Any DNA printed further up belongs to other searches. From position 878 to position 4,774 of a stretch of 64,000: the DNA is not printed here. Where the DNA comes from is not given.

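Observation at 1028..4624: ECF sigma factor covalently fused to a membrane anchor, a large periplasmic region and a TlpA-type thioredoxin domain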

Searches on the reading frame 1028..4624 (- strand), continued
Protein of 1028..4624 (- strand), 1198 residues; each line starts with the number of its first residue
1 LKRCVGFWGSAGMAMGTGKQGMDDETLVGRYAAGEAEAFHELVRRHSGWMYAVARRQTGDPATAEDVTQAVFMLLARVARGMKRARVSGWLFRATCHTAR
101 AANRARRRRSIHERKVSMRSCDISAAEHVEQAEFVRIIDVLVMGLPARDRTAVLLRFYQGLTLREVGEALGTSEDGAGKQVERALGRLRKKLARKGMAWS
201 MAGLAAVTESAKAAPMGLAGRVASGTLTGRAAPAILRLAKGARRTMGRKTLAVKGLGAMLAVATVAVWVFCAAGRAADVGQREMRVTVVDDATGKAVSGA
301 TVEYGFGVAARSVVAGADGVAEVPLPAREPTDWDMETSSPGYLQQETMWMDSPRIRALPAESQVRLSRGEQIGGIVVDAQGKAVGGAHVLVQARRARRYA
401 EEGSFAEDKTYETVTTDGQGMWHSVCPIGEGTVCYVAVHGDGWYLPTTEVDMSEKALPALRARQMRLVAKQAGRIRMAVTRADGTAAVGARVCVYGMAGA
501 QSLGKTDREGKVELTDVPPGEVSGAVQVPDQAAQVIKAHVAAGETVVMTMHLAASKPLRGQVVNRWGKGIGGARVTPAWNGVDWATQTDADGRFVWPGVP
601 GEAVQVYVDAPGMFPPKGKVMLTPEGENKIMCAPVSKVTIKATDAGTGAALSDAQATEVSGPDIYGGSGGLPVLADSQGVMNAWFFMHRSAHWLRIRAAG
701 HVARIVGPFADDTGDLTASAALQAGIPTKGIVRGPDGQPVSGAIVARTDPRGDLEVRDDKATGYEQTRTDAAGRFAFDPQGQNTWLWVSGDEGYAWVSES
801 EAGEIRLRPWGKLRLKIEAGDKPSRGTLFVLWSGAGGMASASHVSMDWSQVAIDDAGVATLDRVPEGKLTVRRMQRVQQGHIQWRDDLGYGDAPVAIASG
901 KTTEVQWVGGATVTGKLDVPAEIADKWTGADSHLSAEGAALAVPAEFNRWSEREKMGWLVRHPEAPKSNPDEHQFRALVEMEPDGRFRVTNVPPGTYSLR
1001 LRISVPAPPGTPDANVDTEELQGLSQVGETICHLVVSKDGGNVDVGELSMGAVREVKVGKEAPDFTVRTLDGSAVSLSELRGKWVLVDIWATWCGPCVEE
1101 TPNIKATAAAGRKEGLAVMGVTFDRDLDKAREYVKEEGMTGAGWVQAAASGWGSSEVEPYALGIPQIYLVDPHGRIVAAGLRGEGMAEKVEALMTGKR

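Call 83: list_cluster_members(proteins=[P0150, P0153, P0159, P0165, P0168, P0175, P0184, P0194, P0200, P0297])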
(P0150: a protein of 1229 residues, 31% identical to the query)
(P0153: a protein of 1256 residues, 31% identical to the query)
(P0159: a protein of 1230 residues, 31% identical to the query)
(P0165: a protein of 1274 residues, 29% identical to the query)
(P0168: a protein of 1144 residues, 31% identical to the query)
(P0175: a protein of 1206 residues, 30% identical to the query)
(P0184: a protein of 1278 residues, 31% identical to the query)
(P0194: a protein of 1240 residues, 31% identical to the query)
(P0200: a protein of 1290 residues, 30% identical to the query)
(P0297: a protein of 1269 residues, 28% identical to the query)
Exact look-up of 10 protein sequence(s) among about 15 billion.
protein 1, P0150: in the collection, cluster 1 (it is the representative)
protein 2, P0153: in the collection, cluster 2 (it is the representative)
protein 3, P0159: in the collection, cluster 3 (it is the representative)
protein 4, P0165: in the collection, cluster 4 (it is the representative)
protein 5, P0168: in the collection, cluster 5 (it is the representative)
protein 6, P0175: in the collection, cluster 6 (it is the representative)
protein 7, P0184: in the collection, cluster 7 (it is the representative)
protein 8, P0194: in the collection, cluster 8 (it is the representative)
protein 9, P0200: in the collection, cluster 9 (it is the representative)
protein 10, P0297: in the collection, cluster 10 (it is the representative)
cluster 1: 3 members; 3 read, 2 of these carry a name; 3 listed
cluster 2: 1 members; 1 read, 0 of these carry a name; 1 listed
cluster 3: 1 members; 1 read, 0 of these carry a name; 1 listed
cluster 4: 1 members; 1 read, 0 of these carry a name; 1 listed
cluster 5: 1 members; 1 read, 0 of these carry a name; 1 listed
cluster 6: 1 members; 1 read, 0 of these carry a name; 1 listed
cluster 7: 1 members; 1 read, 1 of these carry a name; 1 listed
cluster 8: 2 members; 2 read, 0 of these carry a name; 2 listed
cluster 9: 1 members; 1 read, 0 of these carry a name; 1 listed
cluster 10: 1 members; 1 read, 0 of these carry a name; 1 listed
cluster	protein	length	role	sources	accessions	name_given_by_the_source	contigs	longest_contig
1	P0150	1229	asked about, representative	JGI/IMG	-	RNA polymerase sigma factor (sigma-70 family)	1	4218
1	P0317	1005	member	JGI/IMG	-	protocatechuate 3,4-dioxygenase beta subunit/thiol-disulfide isomerase/thioredoxin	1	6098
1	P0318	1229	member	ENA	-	-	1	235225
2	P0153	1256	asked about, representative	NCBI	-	-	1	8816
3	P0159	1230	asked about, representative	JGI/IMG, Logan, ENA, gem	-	-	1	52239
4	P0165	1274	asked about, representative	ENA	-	-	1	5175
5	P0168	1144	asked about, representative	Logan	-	-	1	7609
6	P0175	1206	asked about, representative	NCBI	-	-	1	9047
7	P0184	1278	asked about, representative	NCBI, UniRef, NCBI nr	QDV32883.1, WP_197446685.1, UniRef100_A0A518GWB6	sigma-70 family RNA polymerase sigma factor [Tautonia plasticadhaerens] | Thiol-disulfide oxidoreductase ResA n=1 Tax=Tautonia plasticadhaerens TaxID=2527974 ...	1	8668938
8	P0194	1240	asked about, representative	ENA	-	-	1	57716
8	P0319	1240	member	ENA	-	-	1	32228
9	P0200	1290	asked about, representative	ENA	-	-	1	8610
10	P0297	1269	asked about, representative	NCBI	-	-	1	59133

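Call 84: find_encoding_contigs(protein=P0184, flank=8000, max_places=2)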
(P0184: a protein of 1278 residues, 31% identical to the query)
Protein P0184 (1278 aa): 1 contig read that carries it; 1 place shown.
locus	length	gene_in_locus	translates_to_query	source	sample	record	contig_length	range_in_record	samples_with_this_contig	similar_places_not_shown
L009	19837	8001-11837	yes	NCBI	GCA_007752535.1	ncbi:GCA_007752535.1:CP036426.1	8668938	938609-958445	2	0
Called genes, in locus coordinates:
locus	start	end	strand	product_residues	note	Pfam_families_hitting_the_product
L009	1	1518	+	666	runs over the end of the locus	-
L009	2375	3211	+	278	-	PF00140:Sigma70_r1_2, PF04542:Sigma70_r2, PF04539:Sigma70_r3, PF04545:Sigma70_r4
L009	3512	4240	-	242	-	-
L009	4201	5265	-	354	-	-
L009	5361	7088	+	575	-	PF14716:HHH_8, PF14520:HHH_5, PF14791:DNA_pol_B_thumb, PF02811:PHP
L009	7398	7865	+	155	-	PF09969:DUF2203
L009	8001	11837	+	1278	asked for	PF04542:Sigma70_r2 (weak), PF08281:Sigma70_r4_2, PF04545:Sigma70_r4 (weak), PF13620:CarboxypepD_reg, PF00085:Thioredoxin (weak), PF00578:AhpC-TSA, PF08534:Redoxin, PF13905:Thioredoxin_8, +6 more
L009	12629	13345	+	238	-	PF01553:Acyltransferase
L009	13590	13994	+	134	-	-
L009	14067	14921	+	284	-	PF00106:adh_short, PF01370:Epimerase (faint), PF08659:KR, PF13561:adh_short_C2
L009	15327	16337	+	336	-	PF08240:ADH_N, PF00107:ADH_zinc_N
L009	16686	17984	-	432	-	PF00109:ketoacyl-synt, PF00108:Thiolase_N (faint), PF02801:Ketoacyl-synt_C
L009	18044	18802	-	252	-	PF00106:adh_short, PF13561:adh_short_C2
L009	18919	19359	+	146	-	PF12802:MarR_2 (weak), PF01047:MarR, PF13463:HTH_27 (weak)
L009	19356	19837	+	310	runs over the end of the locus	PF02558:ApbA, PF08546:ApbA_C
